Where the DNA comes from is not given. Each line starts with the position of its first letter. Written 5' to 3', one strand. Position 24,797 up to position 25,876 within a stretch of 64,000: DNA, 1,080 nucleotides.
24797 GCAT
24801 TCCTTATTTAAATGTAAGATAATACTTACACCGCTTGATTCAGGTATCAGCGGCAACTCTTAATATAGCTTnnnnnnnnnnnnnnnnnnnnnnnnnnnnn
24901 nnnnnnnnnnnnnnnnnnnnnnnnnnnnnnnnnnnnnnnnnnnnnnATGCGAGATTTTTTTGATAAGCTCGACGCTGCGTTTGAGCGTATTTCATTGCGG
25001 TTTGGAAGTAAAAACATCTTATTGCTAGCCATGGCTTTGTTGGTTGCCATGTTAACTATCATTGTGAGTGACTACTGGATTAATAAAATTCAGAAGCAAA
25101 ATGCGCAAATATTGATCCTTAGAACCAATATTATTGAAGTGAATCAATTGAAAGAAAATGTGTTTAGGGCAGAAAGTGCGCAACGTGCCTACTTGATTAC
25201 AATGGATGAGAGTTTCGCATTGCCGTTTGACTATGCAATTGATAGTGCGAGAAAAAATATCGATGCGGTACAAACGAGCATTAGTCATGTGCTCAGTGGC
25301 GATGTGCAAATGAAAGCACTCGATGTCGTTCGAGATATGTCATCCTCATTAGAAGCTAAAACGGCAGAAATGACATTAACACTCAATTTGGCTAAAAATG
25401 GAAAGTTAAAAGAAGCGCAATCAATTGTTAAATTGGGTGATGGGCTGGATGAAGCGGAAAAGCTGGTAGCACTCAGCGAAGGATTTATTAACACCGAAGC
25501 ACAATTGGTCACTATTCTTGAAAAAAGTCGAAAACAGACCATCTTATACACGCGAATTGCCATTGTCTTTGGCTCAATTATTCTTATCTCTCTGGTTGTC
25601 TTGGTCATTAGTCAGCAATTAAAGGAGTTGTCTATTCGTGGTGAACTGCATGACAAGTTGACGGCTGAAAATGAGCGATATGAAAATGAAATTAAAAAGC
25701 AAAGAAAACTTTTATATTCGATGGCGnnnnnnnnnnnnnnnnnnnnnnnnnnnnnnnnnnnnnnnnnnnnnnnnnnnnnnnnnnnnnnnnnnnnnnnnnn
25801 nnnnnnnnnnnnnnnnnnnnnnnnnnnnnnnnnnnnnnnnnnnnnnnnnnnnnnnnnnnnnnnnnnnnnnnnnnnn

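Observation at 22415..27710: CHASE3 kinase / NarL regulator / lone receiver wired to a YtjA-YqjD-YqjE membrane-stress operon and two periplasmic EF-hand proteins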

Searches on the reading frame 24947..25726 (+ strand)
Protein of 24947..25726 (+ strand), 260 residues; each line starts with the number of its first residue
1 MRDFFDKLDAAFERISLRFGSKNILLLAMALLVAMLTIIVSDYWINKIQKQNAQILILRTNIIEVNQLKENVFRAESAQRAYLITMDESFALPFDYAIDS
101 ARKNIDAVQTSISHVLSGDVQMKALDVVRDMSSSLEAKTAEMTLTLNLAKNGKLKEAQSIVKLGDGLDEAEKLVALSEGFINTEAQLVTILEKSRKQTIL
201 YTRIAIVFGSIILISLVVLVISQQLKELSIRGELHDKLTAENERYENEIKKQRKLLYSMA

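Call 75: search_protein_representatives(protein=window:24947-25726:+)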
Query: 260 residues. Proteins with E-value up to 0.001 (for the whole library): 393; up to 1e-10: 30; up to 1e-30: 5. The best 150 are listed.
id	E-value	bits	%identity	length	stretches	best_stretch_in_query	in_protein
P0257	3.7e-46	173.9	40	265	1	12-255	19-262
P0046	1.3e-43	165.5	39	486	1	11-260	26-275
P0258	9.5e-38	146.4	37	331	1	10-260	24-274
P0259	6.4e-34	133.8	33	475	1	12-259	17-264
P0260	3.2e-33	131.5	36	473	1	13-259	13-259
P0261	4.8e-26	108.1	35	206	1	13-197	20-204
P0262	2.6e-25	105.7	31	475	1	9-260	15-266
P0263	3.6e-25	105.2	36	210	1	14-190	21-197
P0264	2.6e-21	92.6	28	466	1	13-260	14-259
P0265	3.4e-21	92.2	31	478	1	17-260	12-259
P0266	1.5e-19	86.9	29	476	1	11-252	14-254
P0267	6.1e-18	81.6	38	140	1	15-145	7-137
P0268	1.8e-17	80.0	33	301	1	17-171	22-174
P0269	7.6e-17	78.0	25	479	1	16-259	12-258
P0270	1.7e-16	76.9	29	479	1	5-256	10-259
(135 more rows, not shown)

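Call 79: find_related_loci(query=A5, collection=metagenome_contigs, flank=6000)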
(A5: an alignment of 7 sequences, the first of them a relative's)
Query A5 (472 aa) in metagenome_contigs; peptide patterns used: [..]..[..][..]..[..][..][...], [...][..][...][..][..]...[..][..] (x = any residue, [..] = any of these).
600 stretches matched a pattern (row limit reached: there are more); 349 encode a relative of the query (tblastn E <= 1e-3); the best 80 are kept; 80 distinct loci.
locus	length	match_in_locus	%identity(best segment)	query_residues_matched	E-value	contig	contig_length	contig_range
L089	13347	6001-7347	35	15-460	2e-92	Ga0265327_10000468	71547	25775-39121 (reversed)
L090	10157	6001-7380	34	12-468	6e-92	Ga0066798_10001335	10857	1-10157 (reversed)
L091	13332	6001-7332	37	17-459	1e-91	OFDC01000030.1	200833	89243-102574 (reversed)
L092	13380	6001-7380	34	14-470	2e-91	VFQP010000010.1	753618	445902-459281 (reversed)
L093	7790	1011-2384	33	15-469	1e-90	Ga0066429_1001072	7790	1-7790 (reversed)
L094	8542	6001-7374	33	15-469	2e-90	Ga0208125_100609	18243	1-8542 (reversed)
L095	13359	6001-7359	36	17-470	4e-90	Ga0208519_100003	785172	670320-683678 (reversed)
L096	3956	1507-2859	35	14-461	1e-90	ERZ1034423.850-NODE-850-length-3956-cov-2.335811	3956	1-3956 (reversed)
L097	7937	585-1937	35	14-461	3e-90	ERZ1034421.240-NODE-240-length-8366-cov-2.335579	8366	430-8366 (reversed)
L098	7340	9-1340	35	29-470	3e-89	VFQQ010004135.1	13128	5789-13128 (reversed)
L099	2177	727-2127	33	9-464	2e-92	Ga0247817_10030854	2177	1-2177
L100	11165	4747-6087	34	17-460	2e-87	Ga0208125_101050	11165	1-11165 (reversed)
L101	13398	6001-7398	31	9-467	7e-86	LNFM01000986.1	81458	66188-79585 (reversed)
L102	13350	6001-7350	33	16-462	6e-86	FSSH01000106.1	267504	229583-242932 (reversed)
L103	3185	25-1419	36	1-459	2e-86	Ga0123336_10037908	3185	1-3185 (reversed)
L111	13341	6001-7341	30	16-469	1e-60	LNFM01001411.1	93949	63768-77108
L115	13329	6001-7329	31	24-460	2e-58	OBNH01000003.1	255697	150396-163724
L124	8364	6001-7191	31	62-459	6e-56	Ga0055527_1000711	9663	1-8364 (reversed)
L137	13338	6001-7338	29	18-461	1e-52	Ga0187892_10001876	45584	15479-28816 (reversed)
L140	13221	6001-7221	31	62-467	3e-55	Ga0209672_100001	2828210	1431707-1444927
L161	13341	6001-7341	29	19-459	2e-54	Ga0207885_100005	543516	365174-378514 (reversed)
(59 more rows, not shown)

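Call 82: find_homologous_proteins(query=L140:5722-7263:+, max_evalue=1e-20)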
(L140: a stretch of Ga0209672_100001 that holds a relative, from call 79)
Query L140:5722-7263:+ (513 aa): 3468 proteins with E <= 1e-20 among 8000 candidates; the best 120 are listed.
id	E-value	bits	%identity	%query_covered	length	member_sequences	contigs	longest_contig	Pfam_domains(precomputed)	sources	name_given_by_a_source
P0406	0.0e+0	1085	99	100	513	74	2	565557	PF07730.20,PF02518.32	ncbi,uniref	ncbi:sensor histidine kinase [Paraburkholderia strydomiana]|uniref:sensor histidine kinase n=1 Tax=P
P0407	1.2e-277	939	91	98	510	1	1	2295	PF07730.20,PF02518.32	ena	-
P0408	5.7e-270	914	85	100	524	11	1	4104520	PF07730.20,PF02518.32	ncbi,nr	ncbi:sensor histidine kinase [Paraburkholderia phenoliruptrix]|nr:sensor histidine kinase [Paraburkh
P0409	1.1e-268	910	85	99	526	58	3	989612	PF07730.20,PF02518.32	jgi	jgi:signal transduction histidine kinase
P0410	2.1e-262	889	88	94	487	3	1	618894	PF07730.20,PF02518.32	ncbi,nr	ncbi:sensor histidine kinase [Paraburkholderia sp. MPAMCS5]|nr:sensor histidine kinase [Paraburkhold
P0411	2.7e-261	885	89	93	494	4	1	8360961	PF07730.20,PF02518.32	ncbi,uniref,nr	ncbi:signal transduction histidine kinase [Paraburkholderia sp. BL6665CI2N2]|uniref:sensor histidine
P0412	4.6e-261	885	89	92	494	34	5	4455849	PF07730.20,PF02518.32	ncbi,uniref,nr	ncbi:sensor histidine kinase [Paraburkholderia dipogonis]|uniref:Sensor histidine kinase n=1 Tax=Par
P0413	1.2e-260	883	89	93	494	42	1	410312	PF07730.20,PF02518.32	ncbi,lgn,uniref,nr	ncbi:sensor histidine kinase [Paraburkholderia sp. BL25I1N1]|uniref:sensor histidine kinase n=1 Tax=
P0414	1.9e-258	876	88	93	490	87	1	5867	PF07730.20,PF02518.32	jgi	jgi:signal transduction histidine kinase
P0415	1.3e-257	873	84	98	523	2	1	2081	PF07730.20,PF02518.32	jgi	jgi:signal transduction histidine kinase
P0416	2.2e-257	873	88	93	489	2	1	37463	PF07730.20,PF02518.32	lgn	-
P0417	3.2e-256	869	84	100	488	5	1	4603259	PF07730.20,PF02518.32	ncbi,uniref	ncbi:sensor histidine kinase [Paraburkholderia fungorum]|uniref:sensor histidine kinase n=1 Tax=Para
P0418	1.7e-253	860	87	93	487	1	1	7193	PF07730.20,PF02518.32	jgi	jgi:signal transduction histidine kinase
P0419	2.3e-252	856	87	93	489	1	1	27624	PF07730.20,PF02518.32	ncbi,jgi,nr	ncbi:MAG TPA: sensor histidine kinase [Paraburkholderia sp.]|jgi:signal transduction histidine kinas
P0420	2.5e-252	856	85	96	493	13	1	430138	PF07730.20,PF02518.32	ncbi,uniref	ncbi:sensor histidine kinase [Paraburkholderia metrosideri]|uniref:Sensor histidine kinase n=2 Tax=P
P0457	9.9e-212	722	74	92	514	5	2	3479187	PF07730.20,PF02518.32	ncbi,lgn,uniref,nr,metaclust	ncbi:integral membrane sensor signal transduction histidine kinase [Paraburkholderia phymatum STM815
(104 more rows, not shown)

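Call 83: find_encoding_contigs(protein=P0457, flank=7000, max_places=2)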
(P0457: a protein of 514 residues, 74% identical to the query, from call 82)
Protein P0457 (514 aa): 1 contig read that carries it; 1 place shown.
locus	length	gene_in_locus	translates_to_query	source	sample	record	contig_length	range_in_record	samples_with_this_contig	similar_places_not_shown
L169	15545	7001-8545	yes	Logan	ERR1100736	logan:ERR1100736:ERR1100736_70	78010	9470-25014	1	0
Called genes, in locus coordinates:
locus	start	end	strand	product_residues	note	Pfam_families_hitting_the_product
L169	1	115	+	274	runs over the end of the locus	PF00528:BPD_transp_1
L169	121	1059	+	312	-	PF00528:BPD_transp_1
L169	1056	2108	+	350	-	PF00005:ABC_tran, PF13304:AAA_21 (faint), PF08402:TOBE_2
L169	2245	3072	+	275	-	PF00149:Metallophos, PF12850:Metallophos_2 (faint)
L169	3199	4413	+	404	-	PF00083:Sugar_tr, PF07690:MFS_1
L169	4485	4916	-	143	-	PF00072:Response_reg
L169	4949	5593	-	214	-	PF00072:Response_reg, PF00196:GerE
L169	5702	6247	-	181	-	PF00210:Ferritin, PF02915:Rubrerythrin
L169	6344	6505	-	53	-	-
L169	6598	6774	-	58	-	-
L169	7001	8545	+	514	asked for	PF07730:HisKA_3, PF02518:HATPase_c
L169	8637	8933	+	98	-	PF08085:Entericidin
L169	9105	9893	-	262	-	PF14344:DUF4397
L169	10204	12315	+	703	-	PF00724:Oxidored_FMN, PF01207:Dus (weak), PF00070:Pyr_redox (faint), PF01266:DAO (weak), PF03486:HI0933_like (weak), PF07992:Pyr_redox_2, PF12831:FAD_oxidored, PF13450:NAD_binding_8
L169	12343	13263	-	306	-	PF00892:EamA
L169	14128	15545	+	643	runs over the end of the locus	PF13667:ThiC-associated, PF01964:ThiC_Rad_SAM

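Call 85: search_protein_families(library=pfam, proteins=[L169:6344-6505:-, L169:6598-6774:-, L169:8637-8933:+, L169:5702-6247:-, L169:7001-8545:+, L169:4485-4916:-, L169:4949-5593:-], max_evalue=0.01)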
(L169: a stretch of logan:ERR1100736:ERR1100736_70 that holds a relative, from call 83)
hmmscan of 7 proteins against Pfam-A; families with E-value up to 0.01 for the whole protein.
L169:6344-6505:- (53 aa): 1 family
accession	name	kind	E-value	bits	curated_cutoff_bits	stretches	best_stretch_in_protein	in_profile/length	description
PF07043.18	DUF1328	-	2.3e-16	60.3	27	1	6-44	1-39/39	Protein of unknown function (DUF1328)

L169:6598-6774:- (58 aa): 1 family
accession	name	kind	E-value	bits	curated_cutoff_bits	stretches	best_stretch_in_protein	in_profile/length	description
PF07043.18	DUF1328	-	1.9e-13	50.9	27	1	6-44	1-39/39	Protein of unknown function (DUF1328)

L169:8637-8933:+ (98 aa): 1 family
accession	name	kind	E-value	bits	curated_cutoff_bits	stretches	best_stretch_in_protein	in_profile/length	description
PF08085.16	Entericidin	-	3.4e-09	36.9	23.3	1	74-93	1-20/20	Entericidin EcnA/B family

L169:5702-6247:- (181 aa): 5 families
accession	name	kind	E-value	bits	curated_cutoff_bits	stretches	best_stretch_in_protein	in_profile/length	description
PF00210.30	Ferritin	-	3e-25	89.3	24.5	1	42-178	2-137/142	Ferritin-like domain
PF02915.23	Rubrerythrin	-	4.6e-09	37.2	22.8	1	43-176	2-136/137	Rubrerythrin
PF09537.16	DUF2383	-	0.00014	22.4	30.8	1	64-118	23-76/111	Domain of unknown function (DUF2383)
PF03232.19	COQ7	-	0.0005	20.2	23.5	0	123-178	3-57/169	Ubiquinone biosynthesis protein COQ7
PF13668.12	Ferritin_2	-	0.0066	17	24.7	0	42-171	4-130/138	Ferritin-like domain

L169:7001-8545:+ (514 aa): 2 families
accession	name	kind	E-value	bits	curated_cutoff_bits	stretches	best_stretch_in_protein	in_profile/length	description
PF02518.31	HATPase_c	-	5.3e-13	49.8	26.4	1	375-467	2-110/111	Histidine kinase-, DNA gyrase B-, and HSP90-like ATPase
PF07730.19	HisKA_3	-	4.6e-11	43.6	24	1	269-336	1-68/68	Histidine kinase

L169:4485-4916:- (143 aa): 1 family
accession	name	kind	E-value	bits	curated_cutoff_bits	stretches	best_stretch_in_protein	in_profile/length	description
PF00072.30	Response_reg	-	6.7e-14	52.4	30.2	1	19-132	1-110/111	Response regulator receiver domain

L169:4949-5593:- (214 aa): 3 families
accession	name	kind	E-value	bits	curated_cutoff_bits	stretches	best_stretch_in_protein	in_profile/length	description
PF00072.30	Response_reg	-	1.6e-25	89.8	30.2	1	4-120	1-111/111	Response regulator receiver domain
PF00196.25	GerE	-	5.6e-14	52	23.5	1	152-207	2-57/57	Bacterial regulatory proteins, luxR family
PF08281.18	Sigma70_r4_2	-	0.007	16.4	25.7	0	172-195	31-54/54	Sigma-70, region 4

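Call 95: search_protein_families(library=pfam, proteins=[L161:5887-7437:+, L115:5983-7368:+, L140:5722-7263:+, L111:5956-7401:+, L137:5983-7362:+], max_evalue=0.01)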
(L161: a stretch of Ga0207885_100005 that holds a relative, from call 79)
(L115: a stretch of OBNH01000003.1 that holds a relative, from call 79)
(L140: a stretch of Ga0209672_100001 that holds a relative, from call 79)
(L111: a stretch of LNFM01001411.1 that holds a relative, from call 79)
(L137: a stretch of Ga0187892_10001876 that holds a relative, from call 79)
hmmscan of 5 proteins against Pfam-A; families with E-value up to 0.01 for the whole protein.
L161:5887-7437:+ (516 aa): 4 families
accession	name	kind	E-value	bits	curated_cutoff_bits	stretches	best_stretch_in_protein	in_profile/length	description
PF05227.19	CHASE3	-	1.5e-30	106.4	28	1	77-206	3-133/138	CHASE3 domain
PF02518.31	HATPase_c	-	8.2e-16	58.9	26.4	1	395-487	4-110/111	Histidine kinase-, DNA gyrase B-, and HSP90-like ATPase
PF07730.19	HisKA_3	-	2.8e-13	50.6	24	1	287-353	1-67/68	Histidine kinase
PF13581.12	HATPase_c_2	-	4.8e-05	23.8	27.4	1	389-446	24-86/127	Histidine kinase-like ATPase domain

L115:5983-7368:+ (461 aa): 5 families
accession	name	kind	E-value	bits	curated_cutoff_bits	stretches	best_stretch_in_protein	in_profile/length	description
PF05227.19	CHASE3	-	2.1e-32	112.3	28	1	43-171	6-135/138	CHASE3 domain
PF02518.31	HATPase_c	-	5.1e-16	59.5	26.4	1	358-450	4-110/111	Histidine kinase-, DNA gyrase B-, and HSP90-like ATPase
PF07730.19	HisKA_3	-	2.5e-14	54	24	1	250-317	1-68/68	Histidine kinase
PF13581.12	HATPase_c_2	-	0.00016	22.1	27.4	1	356-404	28-81/127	Histidine kinase-like ATPase domain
PF13589.12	HATPase_c_3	-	0.007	16.8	25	0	364-404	7-47/137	Histidine kinase-, DNA gyrase B-, and HSP90-like ATPase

L140:5722-7263:+ (513 aa): 3 families
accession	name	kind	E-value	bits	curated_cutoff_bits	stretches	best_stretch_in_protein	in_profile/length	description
PF02518.31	HATPase_c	-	1.6e-13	51.5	26.4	1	403-492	3-108/111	Histidine kinase-, DNA gyrase B-, and HSP90-like ATPase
PF07730.19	HisKA_3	-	3.8e-11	43.8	24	1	296-363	1-68/68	Histidine kinase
PF13581.12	HATPase_c_2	-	0.0015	19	27.4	1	396-452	22-83/127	Histidine kinase-like ATPase domain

L111:5956-7401:+ (481 aa): 3 families
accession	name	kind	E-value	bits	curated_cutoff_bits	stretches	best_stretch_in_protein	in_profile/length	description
PF05227.19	CHASE3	-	5.1e-30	104.6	28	1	56-186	9-137/138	CHASE3 domain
PF02518.31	HATPase_c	-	1.2e-10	42.3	26.4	1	364-454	4-110/111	Histidine kinase-, DNA gyrase B-, and HSP90-like ATPase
PF07730.19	HisKA_3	-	2.8e-10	41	24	1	256-323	1-68/68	Histidine kinase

L137:5983-7362:+ (459 aa): 5 families
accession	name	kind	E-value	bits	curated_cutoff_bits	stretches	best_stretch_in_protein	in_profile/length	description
PF05227.19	CHASE3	-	3.6e-19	69.5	28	1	41-176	4-137/138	CHASE3 domain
PF07730.19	HisKA_3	-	1.3e-09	38.9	24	1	253-319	1-67/68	Histidine kinase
PF02518.31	HATPase_c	-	1.9e-08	35.2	26.4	1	361-452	4-110/111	Histidine kinase-, DNA gyrase B-, and HSP90-like ATPase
PF13581.12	HATPase_c_2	-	4.7e-06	27.1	27.4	1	329-414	11-88/127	Histidine kinase-like ATPase domain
PF13589.12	HATPase_c_3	-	0.00063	20.2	25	1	364-411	4-51/137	Histidine kinase-, DNA gyrase B-, and HSP90-like ATPase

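Call 108: search_protein_families(library=pfam, proteins=[L115:5073-5507:-, L115:5538-5702:-, L137:3682-4014:+, L137:4045-4590:+, L137:7752-8063:+, L137:7364-7690:+, L111:7894-8472:-, L111:8511-8876:-, L124:7594-8034:-], max_evalue=0.01)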
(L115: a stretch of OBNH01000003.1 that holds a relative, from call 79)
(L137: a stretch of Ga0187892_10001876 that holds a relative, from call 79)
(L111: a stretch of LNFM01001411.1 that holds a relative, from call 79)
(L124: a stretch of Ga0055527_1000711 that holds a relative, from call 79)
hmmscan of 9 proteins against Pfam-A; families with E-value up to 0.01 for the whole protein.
L115:5073-5507:- (144 aa): 4 families
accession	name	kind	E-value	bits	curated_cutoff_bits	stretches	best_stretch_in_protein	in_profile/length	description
PF05957.18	DUF883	-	3e-06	27.5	25.4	1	45-97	4-52/53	DUF883 N-terminal domain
PF19029.5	DUF883_C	-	5.1e-06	26.5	27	1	111-140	2-29/30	DUF883 C-terminal glycine zipper region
PF01442.23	Apolipoprotein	-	0.00046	20.4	90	1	11-114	27-130/190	Apolipoprotein A1/A4/E domain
PF07464.16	ApoLp-III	-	0.005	17.4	36.3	1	8-89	45-122/146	Apolipophorin-III precursor (apoLp-III)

L115:5538-5702:- (54 aa): 1 family
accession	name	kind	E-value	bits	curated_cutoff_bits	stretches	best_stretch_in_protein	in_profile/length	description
PF07043.18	DUF1328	-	4.6e-14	52.9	27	1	6-44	1-39/39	Protein of unknown function (DUF1328)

L137:3682-4014:+ (110 aa): 0 families

L137:4045-4590:+ (181 aa): 2 families
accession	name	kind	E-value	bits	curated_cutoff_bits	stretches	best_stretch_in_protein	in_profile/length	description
PF04972.22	BON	-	4.2e-37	126.7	27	2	34-101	1-68/69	BON domain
PF21937.1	Yop-YscD_ppl_2nd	-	1.7e-05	24.8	27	0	138-176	25-64/67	YscD/CdsD-like Bon-like domain 2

L137:7752-8063:+ (103 aa): 1 family
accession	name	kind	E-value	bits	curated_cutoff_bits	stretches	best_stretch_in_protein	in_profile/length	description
PF05532.17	CsbD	-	7.1e-19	67.9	40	1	13-65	1-53/53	CsbD-like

L137:7364-7690:+ (108 aa): 0 families

L111:7894-8472:- (192 aa): 0 families

L111:8511-8876:- (121 aa): 1 family
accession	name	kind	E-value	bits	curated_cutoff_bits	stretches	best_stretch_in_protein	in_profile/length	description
PF05532.17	CsbD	-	1.9e-22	79.3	40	1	47-99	1-53/53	CsbD-like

L124:7594-8034:- (146 aa): 1 family
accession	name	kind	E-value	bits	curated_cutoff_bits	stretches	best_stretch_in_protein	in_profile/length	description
PF00072.30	Response_reg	-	3e-18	66.4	30.2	1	15-127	1-110/111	Response regulator receiver domain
